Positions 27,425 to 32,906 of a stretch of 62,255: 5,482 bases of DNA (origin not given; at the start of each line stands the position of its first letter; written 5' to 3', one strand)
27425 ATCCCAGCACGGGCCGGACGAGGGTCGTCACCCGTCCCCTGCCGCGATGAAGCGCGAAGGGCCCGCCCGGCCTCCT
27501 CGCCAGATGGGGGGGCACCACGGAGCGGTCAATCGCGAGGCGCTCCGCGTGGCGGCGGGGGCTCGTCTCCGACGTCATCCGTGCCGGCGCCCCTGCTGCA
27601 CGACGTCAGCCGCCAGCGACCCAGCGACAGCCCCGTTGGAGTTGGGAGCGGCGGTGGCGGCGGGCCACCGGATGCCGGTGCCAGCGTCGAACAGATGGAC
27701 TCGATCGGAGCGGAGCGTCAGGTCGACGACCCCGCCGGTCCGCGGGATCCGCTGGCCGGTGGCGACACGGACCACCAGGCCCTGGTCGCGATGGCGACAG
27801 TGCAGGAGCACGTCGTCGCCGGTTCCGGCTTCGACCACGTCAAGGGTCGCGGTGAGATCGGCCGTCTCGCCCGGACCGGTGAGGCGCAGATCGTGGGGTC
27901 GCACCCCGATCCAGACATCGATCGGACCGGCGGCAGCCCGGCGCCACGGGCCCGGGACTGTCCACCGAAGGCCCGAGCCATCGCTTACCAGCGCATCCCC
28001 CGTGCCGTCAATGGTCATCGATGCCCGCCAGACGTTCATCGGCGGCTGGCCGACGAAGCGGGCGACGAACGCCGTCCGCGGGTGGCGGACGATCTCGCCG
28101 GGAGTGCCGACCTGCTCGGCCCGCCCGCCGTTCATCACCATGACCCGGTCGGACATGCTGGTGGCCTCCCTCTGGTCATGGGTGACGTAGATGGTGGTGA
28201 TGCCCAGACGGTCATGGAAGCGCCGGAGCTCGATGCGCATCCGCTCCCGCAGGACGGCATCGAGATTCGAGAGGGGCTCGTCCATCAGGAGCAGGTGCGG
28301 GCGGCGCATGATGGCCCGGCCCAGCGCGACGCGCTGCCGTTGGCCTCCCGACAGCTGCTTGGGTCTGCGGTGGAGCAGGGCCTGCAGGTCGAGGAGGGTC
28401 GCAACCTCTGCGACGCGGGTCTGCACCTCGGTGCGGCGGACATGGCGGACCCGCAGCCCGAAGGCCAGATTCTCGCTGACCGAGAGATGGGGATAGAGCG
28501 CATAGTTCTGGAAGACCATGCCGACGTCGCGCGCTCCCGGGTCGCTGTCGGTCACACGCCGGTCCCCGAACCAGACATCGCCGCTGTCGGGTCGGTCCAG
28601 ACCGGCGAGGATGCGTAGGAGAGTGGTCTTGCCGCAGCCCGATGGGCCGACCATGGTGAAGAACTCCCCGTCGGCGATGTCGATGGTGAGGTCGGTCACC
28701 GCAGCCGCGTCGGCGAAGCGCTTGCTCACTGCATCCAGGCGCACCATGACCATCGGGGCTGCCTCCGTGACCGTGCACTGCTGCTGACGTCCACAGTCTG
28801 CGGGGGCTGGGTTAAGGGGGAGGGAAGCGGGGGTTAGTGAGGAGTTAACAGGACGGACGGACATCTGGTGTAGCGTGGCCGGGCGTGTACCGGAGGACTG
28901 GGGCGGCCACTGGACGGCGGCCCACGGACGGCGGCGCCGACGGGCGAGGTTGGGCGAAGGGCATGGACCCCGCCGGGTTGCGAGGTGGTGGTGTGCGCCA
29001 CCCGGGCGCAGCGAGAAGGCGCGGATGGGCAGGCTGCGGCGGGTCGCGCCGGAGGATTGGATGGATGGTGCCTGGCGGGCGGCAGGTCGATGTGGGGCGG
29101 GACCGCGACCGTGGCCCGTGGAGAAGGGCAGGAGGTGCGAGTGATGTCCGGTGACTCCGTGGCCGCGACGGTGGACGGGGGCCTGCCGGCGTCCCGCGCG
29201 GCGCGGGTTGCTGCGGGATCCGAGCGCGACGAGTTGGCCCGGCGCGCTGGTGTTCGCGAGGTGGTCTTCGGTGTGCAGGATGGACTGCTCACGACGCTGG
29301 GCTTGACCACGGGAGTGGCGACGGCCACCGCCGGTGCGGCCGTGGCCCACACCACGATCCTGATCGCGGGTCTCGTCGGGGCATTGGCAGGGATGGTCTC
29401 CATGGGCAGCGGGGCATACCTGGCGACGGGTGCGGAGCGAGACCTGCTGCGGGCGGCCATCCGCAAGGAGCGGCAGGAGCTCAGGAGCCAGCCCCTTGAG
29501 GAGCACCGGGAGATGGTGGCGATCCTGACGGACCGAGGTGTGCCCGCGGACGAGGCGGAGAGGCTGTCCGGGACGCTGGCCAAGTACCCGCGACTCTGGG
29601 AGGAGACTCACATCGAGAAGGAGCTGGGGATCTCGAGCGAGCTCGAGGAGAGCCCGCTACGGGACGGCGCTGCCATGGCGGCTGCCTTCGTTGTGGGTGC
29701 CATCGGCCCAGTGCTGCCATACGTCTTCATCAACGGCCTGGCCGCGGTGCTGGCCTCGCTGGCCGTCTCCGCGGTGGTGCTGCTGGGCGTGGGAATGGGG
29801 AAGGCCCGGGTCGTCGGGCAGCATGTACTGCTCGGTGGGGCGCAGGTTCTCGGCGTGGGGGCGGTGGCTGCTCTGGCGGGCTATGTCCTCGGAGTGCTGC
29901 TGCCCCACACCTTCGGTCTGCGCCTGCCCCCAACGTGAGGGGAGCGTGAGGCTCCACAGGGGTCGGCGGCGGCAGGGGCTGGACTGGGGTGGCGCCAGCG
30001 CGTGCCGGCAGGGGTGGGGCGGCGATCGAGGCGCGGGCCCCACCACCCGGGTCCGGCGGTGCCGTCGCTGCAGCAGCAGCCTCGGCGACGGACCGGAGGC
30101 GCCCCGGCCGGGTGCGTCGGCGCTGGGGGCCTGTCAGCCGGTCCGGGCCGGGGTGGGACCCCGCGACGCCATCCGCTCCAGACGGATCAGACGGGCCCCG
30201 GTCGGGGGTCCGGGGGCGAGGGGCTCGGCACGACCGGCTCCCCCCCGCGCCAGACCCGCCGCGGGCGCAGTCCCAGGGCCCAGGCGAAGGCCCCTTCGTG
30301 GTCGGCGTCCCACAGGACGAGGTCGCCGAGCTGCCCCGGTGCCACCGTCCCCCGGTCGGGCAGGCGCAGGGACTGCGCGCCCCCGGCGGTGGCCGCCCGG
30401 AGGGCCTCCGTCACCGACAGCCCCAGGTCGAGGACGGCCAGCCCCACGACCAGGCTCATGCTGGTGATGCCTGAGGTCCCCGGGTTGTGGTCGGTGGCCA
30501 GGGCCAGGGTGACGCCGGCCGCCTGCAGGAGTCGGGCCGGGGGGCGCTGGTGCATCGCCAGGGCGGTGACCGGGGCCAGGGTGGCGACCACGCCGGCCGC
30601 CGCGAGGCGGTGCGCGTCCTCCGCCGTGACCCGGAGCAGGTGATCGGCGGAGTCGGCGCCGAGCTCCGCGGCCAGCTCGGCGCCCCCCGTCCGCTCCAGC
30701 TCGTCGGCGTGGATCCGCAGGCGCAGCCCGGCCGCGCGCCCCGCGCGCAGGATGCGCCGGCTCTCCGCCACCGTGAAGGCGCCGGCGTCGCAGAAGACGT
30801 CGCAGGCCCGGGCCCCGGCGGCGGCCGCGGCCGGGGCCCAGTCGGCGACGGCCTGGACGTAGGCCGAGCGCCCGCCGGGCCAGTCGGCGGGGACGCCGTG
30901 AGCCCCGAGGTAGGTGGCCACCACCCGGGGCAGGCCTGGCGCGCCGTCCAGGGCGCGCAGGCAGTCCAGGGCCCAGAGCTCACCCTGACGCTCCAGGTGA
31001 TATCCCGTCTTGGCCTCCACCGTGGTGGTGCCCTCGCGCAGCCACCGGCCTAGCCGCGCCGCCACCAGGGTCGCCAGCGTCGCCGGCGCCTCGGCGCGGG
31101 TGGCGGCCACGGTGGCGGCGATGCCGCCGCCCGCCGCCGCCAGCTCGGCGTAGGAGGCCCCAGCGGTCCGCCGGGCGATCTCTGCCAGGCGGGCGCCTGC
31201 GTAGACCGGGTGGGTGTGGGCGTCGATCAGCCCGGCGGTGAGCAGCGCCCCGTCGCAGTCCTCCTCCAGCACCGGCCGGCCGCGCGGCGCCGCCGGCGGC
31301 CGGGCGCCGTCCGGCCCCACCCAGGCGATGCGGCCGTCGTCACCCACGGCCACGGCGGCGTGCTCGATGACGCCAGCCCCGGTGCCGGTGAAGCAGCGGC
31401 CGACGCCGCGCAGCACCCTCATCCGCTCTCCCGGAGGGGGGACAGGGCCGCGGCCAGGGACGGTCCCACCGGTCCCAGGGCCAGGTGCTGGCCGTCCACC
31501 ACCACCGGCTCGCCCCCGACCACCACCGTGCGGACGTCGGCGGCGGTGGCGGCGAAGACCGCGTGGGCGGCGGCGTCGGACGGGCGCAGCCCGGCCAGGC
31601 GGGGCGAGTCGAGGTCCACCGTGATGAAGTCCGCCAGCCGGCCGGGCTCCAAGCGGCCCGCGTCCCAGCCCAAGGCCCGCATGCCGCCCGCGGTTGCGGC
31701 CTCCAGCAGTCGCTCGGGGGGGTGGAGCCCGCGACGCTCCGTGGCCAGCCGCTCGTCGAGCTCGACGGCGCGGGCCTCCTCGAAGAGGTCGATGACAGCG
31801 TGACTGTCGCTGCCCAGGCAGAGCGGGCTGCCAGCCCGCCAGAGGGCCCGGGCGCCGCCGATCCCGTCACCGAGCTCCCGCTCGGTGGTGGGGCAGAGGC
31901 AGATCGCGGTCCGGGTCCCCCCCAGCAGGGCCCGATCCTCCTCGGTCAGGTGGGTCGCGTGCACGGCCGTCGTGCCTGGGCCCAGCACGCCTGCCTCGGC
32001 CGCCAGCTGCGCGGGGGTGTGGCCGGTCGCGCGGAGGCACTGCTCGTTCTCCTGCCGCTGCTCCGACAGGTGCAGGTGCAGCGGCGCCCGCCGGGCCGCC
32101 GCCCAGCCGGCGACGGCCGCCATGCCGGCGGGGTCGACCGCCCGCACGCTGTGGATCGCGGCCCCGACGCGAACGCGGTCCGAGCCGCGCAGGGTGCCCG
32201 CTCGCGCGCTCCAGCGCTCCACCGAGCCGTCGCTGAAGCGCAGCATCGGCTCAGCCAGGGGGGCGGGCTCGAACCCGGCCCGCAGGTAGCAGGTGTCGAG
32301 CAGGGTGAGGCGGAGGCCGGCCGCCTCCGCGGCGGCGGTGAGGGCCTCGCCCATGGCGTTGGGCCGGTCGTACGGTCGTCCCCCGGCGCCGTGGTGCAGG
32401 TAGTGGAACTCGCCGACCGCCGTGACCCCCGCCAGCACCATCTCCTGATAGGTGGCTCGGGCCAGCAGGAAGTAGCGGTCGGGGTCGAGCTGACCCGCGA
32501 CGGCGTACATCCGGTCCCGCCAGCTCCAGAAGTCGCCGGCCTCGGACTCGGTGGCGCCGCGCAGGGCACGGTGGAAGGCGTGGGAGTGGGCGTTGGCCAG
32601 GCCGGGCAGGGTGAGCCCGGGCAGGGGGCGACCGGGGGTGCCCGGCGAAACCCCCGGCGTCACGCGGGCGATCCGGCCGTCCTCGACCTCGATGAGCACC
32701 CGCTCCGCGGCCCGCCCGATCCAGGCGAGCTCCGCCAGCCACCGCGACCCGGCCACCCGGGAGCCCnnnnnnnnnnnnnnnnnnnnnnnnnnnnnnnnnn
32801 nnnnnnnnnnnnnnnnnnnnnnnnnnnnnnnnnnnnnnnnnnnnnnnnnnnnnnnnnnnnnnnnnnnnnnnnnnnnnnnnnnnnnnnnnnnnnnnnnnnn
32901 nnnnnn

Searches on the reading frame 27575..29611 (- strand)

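Call 34: search_protein_families(library=pfam, proteins=[window:27575-29611:-])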
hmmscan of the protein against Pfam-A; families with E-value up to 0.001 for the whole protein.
window:27575-29611:- (678 aa): 4 families
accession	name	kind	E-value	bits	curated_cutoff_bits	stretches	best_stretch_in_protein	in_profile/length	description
PF00005.33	ABC_tran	-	1.1e-32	113.9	25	1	306-447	2-136/137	ABC transporter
PF08402.16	TOBE_2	-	2.4e-06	28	21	1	568-641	1-76/76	TOBE domain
PF13304.12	AAA_21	-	0.00011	22.8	27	0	319-339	3-23/304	AAA domain, putative AbiEii toxin, Type IV TA system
PF17912.7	OB_MalK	-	0.00022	22.5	27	0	521-574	1-52/53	MalK OB fold domain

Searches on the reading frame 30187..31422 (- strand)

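Call 4: search_protein_families(library=pfam, proteins=[window:30187-31422:-])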
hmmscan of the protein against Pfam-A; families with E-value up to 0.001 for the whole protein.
window:30187-31422:- (411 aa): 2 families
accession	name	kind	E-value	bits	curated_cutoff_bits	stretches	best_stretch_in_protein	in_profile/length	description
PF07969.17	Amidohydro_3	-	2.3e-19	70.7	29.7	1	78-398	122-472/472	Amidohydrolase family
PF01979.26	Amidohydro_1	-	1.6e-14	54.4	25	1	61-376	2-323/345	Amidohydrolase family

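Call 5: search_protein_families(library=ncbifam, proteins=[window:30187-31422:-])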
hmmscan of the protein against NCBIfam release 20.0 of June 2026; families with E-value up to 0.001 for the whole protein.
window:30187-31422:- (411 aa): 17 families
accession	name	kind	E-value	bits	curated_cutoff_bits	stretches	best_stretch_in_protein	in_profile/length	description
TIGR01224.1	hutI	equivalog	1e-101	340.5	298.15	1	20-385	2-365/377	imidazolonepropionase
NF006689.0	PRK09237.1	equivalog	3.5e-09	35.7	371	1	21-82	22-75/383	amidohydrolase/deacetylase family metallohydrolase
NF006055.0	PRK08203.1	equivalog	4.9e-09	35.2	532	1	261-375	273-394/455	8-oxoguanine deaminase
NF006679.0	PRK09228.1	subfamily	6.1e-08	31.8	351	1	261-375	270-389/433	guanine deaminase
TIGR02318.1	phosphono_phnM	equivalog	1e-07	31.2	390.55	1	324-375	309-360/376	phosphonate metabolism protein PhnM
NF051886.1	XaaProDiPepCaul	equivalog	1.1e-07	31.2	500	1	288-372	292-374/398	Xaa-Pro dipeptidase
NF006056.0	PRK08204.1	subfamily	1.2e-07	30.9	391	1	260-374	250-382/449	hypothetical protein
TIGR02967.1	guan_deamin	equivalog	1.4e-07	30.9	375.4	1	265-374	249-363/401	guanine deaminase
NF004636.0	PRK05985.1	subfamily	4.4e-06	25.8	408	0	268-395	257-386/398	amidohydrolase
NF011984.0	PRK15446.1-5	equivalog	4.5e-06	25.7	260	0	300-375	293-363/379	alpha-D-ribose 1-methylphosphonate 5-triphosphate diphosphatase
NF011983.0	PRK15446.1-4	equivalog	2.5e-05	23.4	486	1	328-396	316-377/379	alpha-D-ribose 1-methylphosphonate 5-triphosphate diphosphatase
NF011989.0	PRK15446.2-5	equivalog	8.7e-05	21.4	565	0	298-372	288-359/385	alpha-D-ribose 1-methylphosphonate 5-triphosphate diphosphatase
NF006549.0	PRK09045.1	equivalog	0.00013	20.8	540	0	259-372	257-379/444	TRZ/ATZ family hydrolase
NF004801.0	PRK06151.1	subfamily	0.00022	20.2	416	1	267-375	293-405/491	chlorohydrolase family protein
NF009059.0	PRK12393.1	equivalog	0.00036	19.3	543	1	261-375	277-398/460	amidohydrolase family protein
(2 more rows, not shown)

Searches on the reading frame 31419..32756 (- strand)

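Call 4: search_protein_families(library=pfam, proteins=[window:31419-32756:-])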
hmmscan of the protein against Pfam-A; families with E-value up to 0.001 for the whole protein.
window:31419-32756:- (445 aa): 1 family
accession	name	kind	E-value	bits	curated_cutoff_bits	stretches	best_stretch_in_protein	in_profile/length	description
PF01979.26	Amidohydro_1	-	4.8e-43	148.2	25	1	50-418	3-345/345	Amidohydrolase family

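Call 5: search_protein_families(library=ncbifam, proteins=[window:31419-32756:-])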
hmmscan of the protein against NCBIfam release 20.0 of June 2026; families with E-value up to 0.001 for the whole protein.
window:31419-32756:- (445 aa): 26 families (the best 25 are shown)
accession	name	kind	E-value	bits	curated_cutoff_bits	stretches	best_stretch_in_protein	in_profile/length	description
NF006681.0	PRK09229.1-2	equivalog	1e-185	617.8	362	1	4-442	5-448/451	formimidoylglutamate deiminase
TIGR02022.1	hutF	equivalog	6.4e-137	457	413.05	1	8-439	6-451/455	formimidoylglutamate deiminase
NF006684.0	PRK09229.1-5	equivalog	4e-103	345.6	525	1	17-428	16-440/456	formimidoylglutamate deiminase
NF006683.0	PRK09229.1-4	equivalog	4.8e-84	282.9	654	1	17-429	22-443/457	formimidoylglutamate deiminase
NF006682.0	PRK09229.1-3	equivalog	8.4e-82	275.2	637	1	17-425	16-436/454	formimidoylglutamate deiminase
NF006680.0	PRK09229.1-1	equivalog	6.6e-68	229.5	810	1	26-424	30-441/460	formimidoylglutamate deiminase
NF006055.0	PRK08203.1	equivalog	4.9e-49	167.1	532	1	20-426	27-433/455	8-oxoguanine deaminase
NF009059.0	PRK12393.1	equivalog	3.5e-41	141.4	543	1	22-423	31-435/460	amidohydrolase family protein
NF006549.0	PRK09045.1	equivalog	2.2e-38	132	540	1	6-425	16-421/444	TRZ/ATZ family hydrolase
NF004701.0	PRK06038.1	equivalog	1.4e-34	119.6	609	1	47-423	53-406/432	N-ethylammeline chlorohydrolase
NF005557.0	PRK07228.1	equivalog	2.3e-32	112.3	522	1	48-425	53-419/445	5'-deoxyadenosine deaminase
NF006252.0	PRK08393.1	equivalog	5.4e-27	94.9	617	1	192-427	171-407/424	N-ethylammeline chlorohydrolase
NF006056.0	PRK08204.1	subfamily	5.4e-24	84.8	391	1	250-427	235-424/449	hypothetical protein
NF005540.0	PRK07203.1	equivalog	9.5e-24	83.8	444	1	48-423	56-418/444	putative aminohydrolase SsnA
NF012037.0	PRK15493.1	equivalog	2.1e-23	82.9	779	1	213-424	200-414/435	bifunctional S-methyl-5'-thioadenosine deaminase/S-adenosylhomocysteine deaminase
TIGR01224.1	hutI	equivalog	4.7e-06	25.7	298.15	1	261-386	234-357/377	imidazolonepropionase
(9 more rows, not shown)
